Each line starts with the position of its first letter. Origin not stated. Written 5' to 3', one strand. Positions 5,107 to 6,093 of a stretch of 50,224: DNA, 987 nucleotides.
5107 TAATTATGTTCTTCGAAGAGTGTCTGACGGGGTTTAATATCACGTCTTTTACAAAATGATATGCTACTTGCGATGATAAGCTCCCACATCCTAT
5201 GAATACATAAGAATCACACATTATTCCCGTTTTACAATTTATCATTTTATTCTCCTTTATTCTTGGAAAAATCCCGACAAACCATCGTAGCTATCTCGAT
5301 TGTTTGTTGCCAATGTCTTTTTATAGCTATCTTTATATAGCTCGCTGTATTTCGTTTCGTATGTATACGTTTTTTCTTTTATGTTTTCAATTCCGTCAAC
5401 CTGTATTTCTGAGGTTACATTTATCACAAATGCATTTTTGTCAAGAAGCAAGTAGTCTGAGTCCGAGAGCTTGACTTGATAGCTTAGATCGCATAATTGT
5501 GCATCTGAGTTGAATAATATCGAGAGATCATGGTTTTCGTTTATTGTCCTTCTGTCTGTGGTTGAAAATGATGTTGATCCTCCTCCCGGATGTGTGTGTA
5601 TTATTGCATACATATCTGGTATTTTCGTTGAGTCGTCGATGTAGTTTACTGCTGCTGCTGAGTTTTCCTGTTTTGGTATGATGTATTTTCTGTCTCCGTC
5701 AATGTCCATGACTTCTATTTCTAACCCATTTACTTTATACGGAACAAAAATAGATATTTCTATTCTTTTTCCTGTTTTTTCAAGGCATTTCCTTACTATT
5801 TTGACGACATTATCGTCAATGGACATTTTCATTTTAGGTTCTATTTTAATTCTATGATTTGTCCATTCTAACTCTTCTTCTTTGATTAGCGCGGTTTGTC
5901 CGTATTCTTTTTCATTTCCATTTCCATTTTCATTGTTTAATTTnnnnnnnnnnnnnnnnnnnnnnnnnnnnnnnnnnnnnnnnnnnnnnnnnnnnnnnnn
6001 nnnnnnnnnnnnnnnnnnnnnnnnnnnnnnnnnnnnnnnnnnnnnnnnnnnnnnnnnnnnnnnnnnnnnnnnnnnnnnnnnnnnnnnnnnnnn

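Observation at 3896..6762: A ThiF/E1-like adenylyltransferase and a JAB/JAMM isopeptidase-like protein sit as translationally coupled neighbours in a phage genome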

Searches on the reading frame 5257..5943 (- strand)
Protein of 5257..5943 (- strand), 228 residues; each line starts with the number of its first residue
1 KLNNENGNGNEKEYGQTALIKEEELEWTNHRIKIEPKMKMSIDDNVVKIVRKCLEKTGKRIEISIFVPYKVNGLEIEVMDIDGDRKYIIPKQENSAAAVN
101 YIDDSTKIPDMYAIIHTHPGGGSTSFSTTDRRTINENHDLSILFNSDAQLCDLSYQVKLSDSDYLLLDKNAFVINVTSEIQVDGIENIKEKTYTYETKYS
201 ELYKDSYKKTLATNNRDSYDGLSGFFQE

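Call 22: search_protein_families(library=pfam, alignment_id=A1, max_evalue=0.01)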
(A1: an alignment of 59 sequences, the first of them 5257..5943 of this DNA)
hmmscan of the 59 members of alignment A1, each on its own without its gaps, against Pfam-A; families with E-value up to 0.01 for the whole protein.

A. member 1, window:5257-5943:- (228 aa): 1 family
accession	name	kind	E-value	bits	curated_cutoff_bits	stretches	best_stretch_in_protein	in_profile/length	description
PF14464.11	Prok-JAB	-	0.0015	18.8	25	1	110-141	67-97/114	Prokaryotic homologs of the JAB domain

B. families by the number of members that match (of 59 scanned): 9 families
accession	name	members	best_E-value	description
PF14464.11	Prok-JAB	23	6.1e-05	Prokaryotic homologs of the JAB domain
PF14354.12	Lar_restr_allev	1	3.9e-08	Restriction alleviation protein Lar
PF08271.17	Zn_Ribbon_TF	1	1.4e-07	TFIIB zinc-binding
PF12760.12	Zn_ribbon_IS1595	1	0.00074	Transposase zinc-ribbon domain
PF23451.1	Zn_ribbon_PaaD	1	0.00084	PaaD zinc beta ribbon domain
PF09723.15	Zn_ribbon_8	1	0.0014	Zinc ribbon domain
PF00616.24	RasGAP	1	0.0055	GTPase-activator protein for Ras-like GTPase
PF17965.7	MucBP_2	1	0.0056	Mucin binding domain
PF19769.4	CPxCG_zf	1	0.0077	CPxCG-related zinc finger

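Call 23: search_protein_families(library=phrogs, alignment_id=A1, max_evalue=0.001)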
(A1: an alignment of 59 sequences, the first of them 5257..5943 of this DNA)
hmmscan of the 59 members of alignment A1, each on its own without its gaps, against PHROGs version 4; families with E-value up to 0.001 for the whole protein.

A. member 1, window:5257-5943:- (228 aa): 0 families

B. families by the number of members that match (of 59 scanned): 1 family
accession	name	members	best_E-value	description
phrog_10675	-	1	0.00053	-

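Call 24: search_solved_structures(query=A1, max_evalue=10, show_alignments=3)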
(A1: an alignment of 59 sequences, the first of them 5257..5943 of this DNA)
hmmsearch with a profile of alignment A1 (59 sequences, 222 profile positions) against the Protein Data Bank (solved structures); distinct sequences matched with E-value up to 10: 13.
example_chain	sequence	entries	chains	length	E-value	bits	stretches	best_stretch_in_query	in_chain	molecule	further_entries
7ldf_A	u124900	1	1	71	0.024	17.5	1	85-110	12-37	Minimal thioredoxin fold protein, ems_thioM_802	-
3s3y_A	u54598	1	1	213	0.12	15.2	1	113-189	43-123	TANDEM CYANOVIRIN-N DIMER CVN2L0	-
3s3z_A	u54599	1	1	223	0.15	14.8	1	113-174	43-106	Tandem Cyanovirin-N Dimer CVN2L10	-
4msd_A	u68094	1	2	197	0.3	13.9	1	31-119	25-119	AMSH-like protease sst2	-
4zd5_A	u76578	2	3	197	0.57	13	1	31-119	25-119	AMSH-like protease sst2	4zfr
4zd4_A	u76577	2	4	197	0.57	13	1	31-119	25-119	AMSH-like protease sst2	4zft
4jxe_A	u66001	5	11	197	0.57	13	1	31-119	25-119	AMSH-like protease sst2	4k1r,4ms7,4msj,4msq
7lm3_A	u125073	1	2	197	0.71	12.7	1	31-119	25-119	AMSH-like protease sst2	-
9ea4_A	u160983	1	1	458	1.1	12.1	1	100-118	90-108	Citrobacter BubCD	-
7l97_A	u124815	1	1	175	1.3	11.8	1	34-119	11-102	AMSH-like protease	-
2znr_A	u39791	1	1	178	1.3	11.8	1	34-119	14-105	AMSH-like protease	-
9h1g_A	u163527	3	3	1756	1.6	11.5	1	31-87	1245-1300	RNA-directed RNA polymerase L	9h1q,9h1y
9x1v_A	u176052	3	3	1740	1.6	11.5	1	31-87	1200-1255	RNA-directed RNA polymerase L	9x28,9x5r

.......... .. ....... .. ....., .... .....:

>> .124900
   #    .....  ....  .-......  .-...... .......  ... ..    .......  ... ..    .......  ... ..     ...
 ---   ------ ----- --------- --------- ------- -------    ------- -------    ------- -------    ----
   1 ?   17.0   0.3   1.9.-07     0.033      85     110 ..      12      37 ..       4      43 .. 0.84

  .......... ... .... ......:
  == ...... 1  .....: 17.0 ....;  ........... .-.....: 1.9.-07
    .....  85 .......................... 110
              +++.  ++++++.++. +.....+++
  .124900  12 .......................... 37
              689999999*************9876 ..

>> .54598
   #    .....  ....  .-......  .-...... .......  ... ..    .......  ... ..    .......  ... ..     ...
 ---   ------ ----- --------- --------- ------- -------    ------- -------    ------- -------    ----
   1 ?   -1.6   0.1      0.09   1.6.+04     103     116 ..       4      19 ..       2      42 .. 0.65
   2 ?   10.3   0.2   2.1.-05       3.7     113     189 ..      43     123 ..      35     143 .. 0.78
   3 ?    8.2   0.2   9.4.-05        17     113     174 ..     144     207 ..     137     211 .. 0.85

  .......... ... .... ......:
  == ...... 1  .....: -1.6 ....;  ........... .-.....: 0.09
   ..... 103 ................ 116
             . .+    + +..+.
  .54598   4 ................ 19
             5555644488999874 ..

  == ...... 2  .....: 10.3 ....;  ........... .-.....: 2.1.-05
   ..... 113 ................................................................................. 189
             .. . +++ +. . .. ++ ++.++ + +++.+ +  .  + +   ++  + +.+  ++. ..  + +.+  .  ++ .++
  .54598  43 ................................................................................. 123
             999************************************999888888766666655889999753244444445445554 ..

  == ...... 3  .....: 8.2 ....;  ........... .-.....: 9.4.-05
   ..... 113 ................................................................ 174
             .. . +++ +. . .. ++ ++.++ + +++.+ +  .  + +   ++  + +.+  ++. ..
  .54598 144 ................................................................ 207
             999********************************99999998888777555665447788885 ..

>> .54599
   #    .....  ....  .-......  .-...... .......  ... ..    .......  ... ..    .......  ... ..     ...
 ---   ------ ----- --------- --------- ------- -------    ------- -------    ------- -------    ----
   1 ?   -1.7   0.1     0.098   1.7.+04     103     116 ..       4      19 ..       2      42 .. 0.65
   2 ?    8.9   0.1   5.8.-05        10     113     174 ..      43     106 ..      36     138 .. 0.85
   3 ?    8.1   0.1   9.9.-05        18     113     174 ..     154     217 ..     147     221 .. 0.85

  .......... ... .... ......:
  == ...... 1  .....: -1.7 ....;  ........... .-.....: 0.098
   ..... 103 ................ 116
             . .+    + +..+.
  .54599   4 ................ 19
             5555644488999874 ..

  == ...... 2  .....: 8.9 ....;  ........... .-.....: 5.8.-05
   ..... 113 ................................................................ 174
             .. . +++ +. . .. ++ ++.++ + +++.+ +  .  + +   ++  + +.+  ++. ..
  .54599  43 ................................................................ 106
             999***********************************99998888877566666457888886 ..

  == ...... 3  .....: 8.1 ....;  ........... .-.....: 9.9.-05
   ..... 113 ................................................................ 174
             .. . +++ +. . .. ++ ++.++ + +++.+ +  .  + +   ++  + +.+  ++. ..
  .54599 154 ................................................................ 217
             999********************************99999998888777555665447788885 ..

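Call 30: find_related_loci(query=A2, collection=viral_contigs, flank=8000)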
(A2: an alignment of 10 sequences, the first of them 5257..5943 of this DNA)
Query A2 (228 aa) in viral_contigs; peptide patterns used: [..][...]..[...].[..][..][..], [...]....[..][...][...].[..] (x = any residue, [..] = any of these).
79 stretches matched a pattern; 8 encode a relative of the query (tblastn E <= 1e-3); 8 distinct loci.
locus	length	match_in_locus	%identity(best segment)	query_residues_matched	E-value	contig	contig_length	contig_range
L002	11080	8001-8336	36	27-145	9e-12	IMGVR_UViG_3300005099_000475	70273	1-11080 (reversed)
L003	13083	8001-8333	32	87-193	1e-10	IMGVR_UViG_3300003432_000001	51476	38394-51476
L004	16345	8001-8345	34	26-144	1e-11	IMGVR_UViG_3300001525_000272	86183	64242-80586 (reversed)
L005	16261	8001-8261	35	57-144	1e-6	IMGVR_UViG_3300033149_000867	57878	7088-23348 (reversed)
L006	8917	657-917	31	110-200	3e-6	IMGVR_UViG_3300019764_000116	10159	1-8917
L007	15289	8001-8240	35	113-192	5e-6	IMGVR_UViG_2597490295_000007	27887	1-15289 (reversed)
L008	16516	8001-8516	26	52-221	2e-5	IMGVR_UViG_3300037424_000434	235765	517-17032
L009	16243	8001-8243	33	113-180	1e-4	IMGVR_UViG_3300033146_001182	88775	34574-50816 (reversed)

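Call 36: search_protein_families(library=pfam, alignment_id=A3, max_evalue=0.001)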
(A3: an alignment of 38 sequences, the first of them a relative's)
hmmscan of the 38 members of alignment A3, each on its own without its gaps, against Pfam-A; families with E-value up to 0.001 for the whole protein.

A. member 1, L003:5233-6534:+ (433 aa): 0 families

B. families by the number of members that match (of 38 scanned): 24 families
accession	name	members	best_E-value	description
PF00899.27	ThiF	7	1.2e-27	ThiF family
PF06414.18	Zeta_toxin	3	3.9e-09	Zeta toxin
PF13671.12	AAA_33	3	2.7e-07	AAA domain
PF00493.29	MCM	1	1.6e-89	MCM P-loop domain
PF17855.7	MCM_lid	1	2.2e-22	MCM AAA-lid domain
PF17207.9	MCM_OB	1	1.6e-21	MCM OB domain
PF21817.3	CapR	1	3.5e-17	CapR homology domain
PF13476.12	AAA_23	1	5.2e-16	AAA domain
PF00149.33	Metallophos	1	1.6e-10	Calcineurin-like phosphoesterase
PF01078.27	Mg_chelatase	1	4e-09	Magnesium chelatase, subunit ChlI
PF14311.12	DUF4379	1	4.7e-09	Probable Treble clef zinc finger domain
PF18741.7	MTES_1575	1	1.7e-08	REase_MTES_1575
PF01507.26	PAPS_reduct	1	8.5e-08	Phosphoadenosine phosphosulfate reductase domain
PF13558.12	SbcC_Walker_B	1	8.9e-07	SbcC/RAD50-like, Walker B motif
PF23454.1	Zn_ribbon_Brz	1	1.1e-06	Transcriptional regulator Brz zinc beta ribbon domain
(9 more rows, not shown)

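Call 48: search_dna_similar(query=L004:7101-7907:+, collection=phages, mode=protein, max_rows=30, max_evalue=0.001)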
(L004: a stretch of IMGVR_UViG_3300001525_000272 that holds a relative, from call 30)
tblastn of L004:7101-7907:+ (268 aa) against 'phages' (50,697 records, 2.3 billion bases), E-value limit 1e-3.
Records with a match: 3; places in all: 3; records where one place covers at least 80% of the query: 0.
Best place of each record, by identity: <60% 3.
By first word of the organism name: Salmonella 1; Bacteriophage 1; Escherichia 1.
By host as written in the record: Homo sapiens 1; - 1; Escherichia coli O157:H7 ATCC 43895 1.
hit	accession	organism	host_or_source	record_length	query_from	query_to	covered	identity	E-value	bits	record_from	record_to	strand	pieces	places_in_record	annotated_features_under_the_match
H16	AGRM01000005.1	Salmonella enterica subsp. houtenae str. ATCC BAA-1581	Homo sapiens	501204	6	108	38%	37.2%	1e-3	46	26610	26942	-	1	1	putative thiazole biosynthesis adenylyltransferase ThiF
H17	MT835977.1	Bacteriophage sp.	human fecal samples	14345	2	116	43%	31.9%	2e-4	48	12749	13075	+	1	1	record has no annotation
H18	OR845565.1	Escherichia phage ECO95 1-6-1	Escherichia coli O157:H7 ATCC 43895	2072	6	106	38%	36.0%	7e-4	46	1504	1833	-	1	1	record has no annotation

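Call 49: find_related_loci(query=A2, collection=genome_contigs, flank=8000)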
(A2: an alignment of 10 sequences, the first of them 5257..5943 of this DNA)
Query A2 (228 aa) in genome_contigs; peptide patterns used: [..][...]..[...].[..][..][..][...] (x = any residue, [..] = any of these).
17 stretches matched a pattern; 1 encode a relative of the query (tblastn E <= 1e-3); 1 distinct loci.
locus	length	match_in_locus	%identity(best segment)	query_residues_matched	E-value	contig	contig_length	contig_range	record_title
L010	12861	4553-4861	36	87-191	1e-10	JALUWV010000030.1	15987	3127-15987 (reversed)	MAG: Sulfurimonas sp. isolate 131-447_maxbin2_scaf2bin.111 131-447_scaffold_1992_c1, whole genome shotgun sequence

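Call 50: find_related_loci(query=A2, collection=metagenome_contigs, flank=7000)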
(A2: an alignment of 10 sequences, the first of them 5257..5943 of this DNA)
Query A2 (228 aa) in metagenome_contigs; peptide patterns used: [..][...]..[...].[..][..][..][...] (x = any residue, [..] = any of these).
53 stretches matched a pattern; 13 encode a relative of the query (tblastn E <= 1e-3); 13 distinct loci.
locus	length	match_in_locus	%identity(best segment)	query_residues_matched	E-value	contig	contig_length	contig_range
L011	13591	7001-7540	32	27-221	1e-15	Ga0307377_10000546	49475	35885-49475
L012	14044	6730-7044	38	86-191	6e-11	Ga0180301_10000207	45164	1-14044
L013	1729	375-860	29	40-201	4e-10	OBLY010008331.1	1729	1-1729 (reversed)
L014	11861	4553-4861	36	87-191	8e-10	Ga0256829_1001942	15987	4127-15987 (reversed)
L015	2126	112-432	31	24-144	2e-9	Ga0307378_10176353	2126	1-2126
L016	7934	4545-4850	30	87-188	6e-9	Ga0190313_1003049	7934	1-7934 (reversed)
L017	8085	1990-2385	27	85-208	2e-8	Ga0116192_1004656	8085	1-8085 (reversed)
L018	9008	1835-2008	38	85-144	4e-8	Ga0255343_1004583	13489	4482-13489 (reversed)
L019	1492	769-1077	32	87-191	4e-8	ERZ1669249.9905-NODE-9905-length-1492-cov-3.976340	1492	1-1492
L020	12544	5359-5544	39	86-136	2e-5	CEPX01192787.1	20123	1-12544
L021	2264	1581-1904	31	33-145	7e-5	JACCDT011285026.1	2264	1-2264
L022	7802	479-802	31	33-145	1e-4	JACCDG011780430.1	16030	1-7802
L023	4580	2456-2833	30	74-194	3e-4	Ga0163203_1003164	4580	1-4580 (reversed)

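Call 71: predict_structure(alignment_id=A1)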
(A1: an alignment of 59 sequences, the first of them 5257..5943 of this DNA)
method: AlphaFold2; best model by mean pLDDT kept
length: 228 residues; sequences in the alignment: 59
mean_pLDDT: 82.5   pTM: 0.71
mean pLDDT of the five models: 82.5, 81.6, 80.5, 80.4, 80.1
residues with pLDDT >= 90: 128; 70-90: 35; 50-70: 57; < 50: 8
segments of 3 or more residues with pLDDT < 50: none
pLDDT, mean of each block of 10 residues (from residue 1): 58 61 66 85 91 95 97 93 90 96 93 96 93 95 96 96 92 68 89 81 58 50 52
secondary structure, 60 per line:
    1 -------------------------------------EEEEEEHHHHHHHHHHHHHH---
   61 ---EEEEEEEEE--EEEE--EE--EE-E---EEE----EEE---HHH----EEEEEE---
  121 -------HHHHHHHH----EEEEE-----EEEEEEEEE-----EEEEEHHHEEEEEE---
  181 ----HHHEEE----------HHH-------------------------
elements in order: E38-43 H44-57 E64-72 E75-78 E92-94 E99-101 E112-117 H128-135 E140-144 E150-158 E164-168 E172-177 E188-190

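Call 73: fold_search(model_id=the predicted structure, library=pdb)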
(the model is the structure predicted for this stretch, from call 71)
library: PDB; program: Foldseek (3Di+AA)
matches with E <= 10: 591; with E <= 0.001: 118
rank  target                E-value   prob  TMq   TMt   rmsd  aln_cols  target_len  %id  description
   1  5u4p_B                2.0e-06  1.00  0.41  0.55   5.5       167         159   15  Protein-protein complex between 26S proteasome regulatory subunit RPN8, RPN11, and Ubiquitin S31 (released 2017-09-06)
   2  9le4_B                4.0e-06  1.00  0.45  0.56   7.1       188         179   12  Crystal structure of the MIT-CD complex of STAMBP (released 2025-06-11)
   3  9ea4                  5.5e-06  1.00  0.41  0.23   5.6       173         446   11  Structure of Citrobacter BubCD (released 2025-09-24)
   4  3rzu_E                5.9e-06  1.00  0.44  0.56   6.6       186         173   12  The Crystal Structure of the Catalytic Domain of AMSH (released 2011-10-19)
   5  6ef3_r                7.6e-06  1.00  0.39  0.33  18.5       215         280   13  Yeast 26S proteasome bound to ubiquitinated substrate (4D motor state) (released 2018-10-17)
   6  8tyx_B                1.0e-05  1.00  0.41  0.54   4.9       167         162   16  Structure of a bacterial Ubl-deubiquitinase complex (form 1) (released 2024-06-12)
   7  9m3z_G                1.6e-05  1.00  0.41  0.24   9.4       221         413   10  Arabidopsis thaliana CDC48A-NPL4-UFD1B (AtCNU) complex (released 2025-10-29)
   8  4pqt_A                1.8e-05  1.00  0.41  0.48   6.7       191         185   12  Insights into the mechanism of deubiquitination by JAMM deubiquitinases from co-crystal structures of enzyme with subs (released 2014-06-18)
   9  9efm_E                2.1e-05  1.00  0.34  0.26   8.4       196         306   13  Cryo-EM structure of COP9 signalosome precatalytic state with neddylated cullin-1 (released 2025-12-03)
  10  9qo6_F                2.3e-05  1.00  0.36  0.31   7.1       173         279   11  9-subunit COP9 signalosome complex (released 2026-02-04)
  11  4zd4_A                2.5e-05  1.00  0.44  0.52   6.1       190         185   13  Catalytic domain of Sst2 F403W mutant (released 2015-10-14)
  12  9egl_E                2.8e-05  1.00  0.37  0.30   9.7       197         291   13  Cryo-EM structure of COP9 signalosome precatalytic state with neddylated cullin-3 (released 2025-12-03)
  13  4jxe_A                3.0e-05  1.00  0.44  0.52   6.1       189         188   13  Crystal structure of Schizosaccharomyces pombe sst2 catalytic domain (released 2014-04-30)
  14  3rzv                  3.0e-05  1.00  0.44  0.54   5.7       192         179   12  The Crystal Structure of a E280A Mutant of the Catalytic Domain of AMSH (released 2011-10-19)
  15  9e77_F                3.2e-05  1.00  0.38  0.33   6.6       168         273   11  Cryo-EM structure of CSN-N8 in complex with CSN5i-3 (released 2025-12-03)
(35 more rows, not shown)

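Call 91: fold_search(model_id=the predicted structure, library=viral)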
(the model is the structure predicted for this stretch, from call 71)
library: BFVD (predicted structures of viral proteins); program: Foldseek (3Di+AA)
matches with E <= 10: 235; with E <= 0.001: 10
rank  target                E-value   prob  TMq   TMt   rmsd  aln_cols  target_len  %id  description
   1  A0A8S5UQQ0            1.9e-09  1.00  0.35  0.22  19.3       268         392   17  MPN family protein [Podoviridae sp. ctQyH19]
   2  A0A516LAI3            2.0e-07  1.00  0.48  0.38  17.0       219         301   15  (no name in the UniProt tables at hand)
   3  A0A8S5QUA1            3.5e-07  1.00  0.42  0.30  21.2       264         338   10  26S proteasome regulatory subunit [CrAss-like virus sp. ctDAq1]
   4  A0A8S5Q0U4            4.0e-07  1.00  0.36  0.22  22.9       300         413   14  Ubiquitin-like protein [CrAss-like virus sp. ctjK323]
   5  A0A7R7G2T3            5.8e-07  1.00  0.43  0.23  16.0       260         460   15  (no name in the UniProt tables at hand)
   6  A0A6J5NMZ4            8.5e-06  1.00  0.45  0.28  24.6       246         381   13  Uncharacterized protein [uncultured Caudovirales phage]
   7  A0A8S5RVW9            1.2e-05  1.00  0.40  0.25  13.4       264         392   14  Uncharacterized protein [Siphoviridae sp. ctHip2]
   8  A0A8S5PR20            3.6e-05  1.00  0.44  0.44   4.6       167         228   15  JAB domain-containing protein [Siphoviridae sp. ct96x5]
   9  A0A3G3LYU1            2.5e-04  1.00  0.35  0.58   6.4       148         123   15  JAB domain-containing protein [Brevibacterium phage Cantare]
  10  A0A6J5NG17            3.7e-04  1.00  0.39  0.37  11.3       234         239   14  JAB domain-containing protein (Fragment) [uncultured Caudovirales phage]
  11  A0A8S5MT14            1.7e-03  0.99  0.27  0.13   6.7       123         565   18  Minor capsid protein [Siphoviridae sp. ctT3f41]
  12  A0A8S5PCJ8            3.1e-03  1.00  0.35  0.14  20.7       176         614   13  Minor capsid protein [Siphoviridae sp. ctc6d98]
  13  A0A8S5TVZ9            3.7e-03  0.98  0.25  0.13   6.5       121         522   19  Minor capsid protein [Siphoviridae sp. ctmxA102]
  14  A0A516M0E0            4.5e-03  1.00  0.31  0.38   4.4       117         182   17  (no name in the UniProt tables at hand)
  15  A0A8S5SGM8            1.2e-02  0.98  0.31  0.14   4.6       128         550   18  Minor capsid protein [Myoviridae sp. ctBbR2]
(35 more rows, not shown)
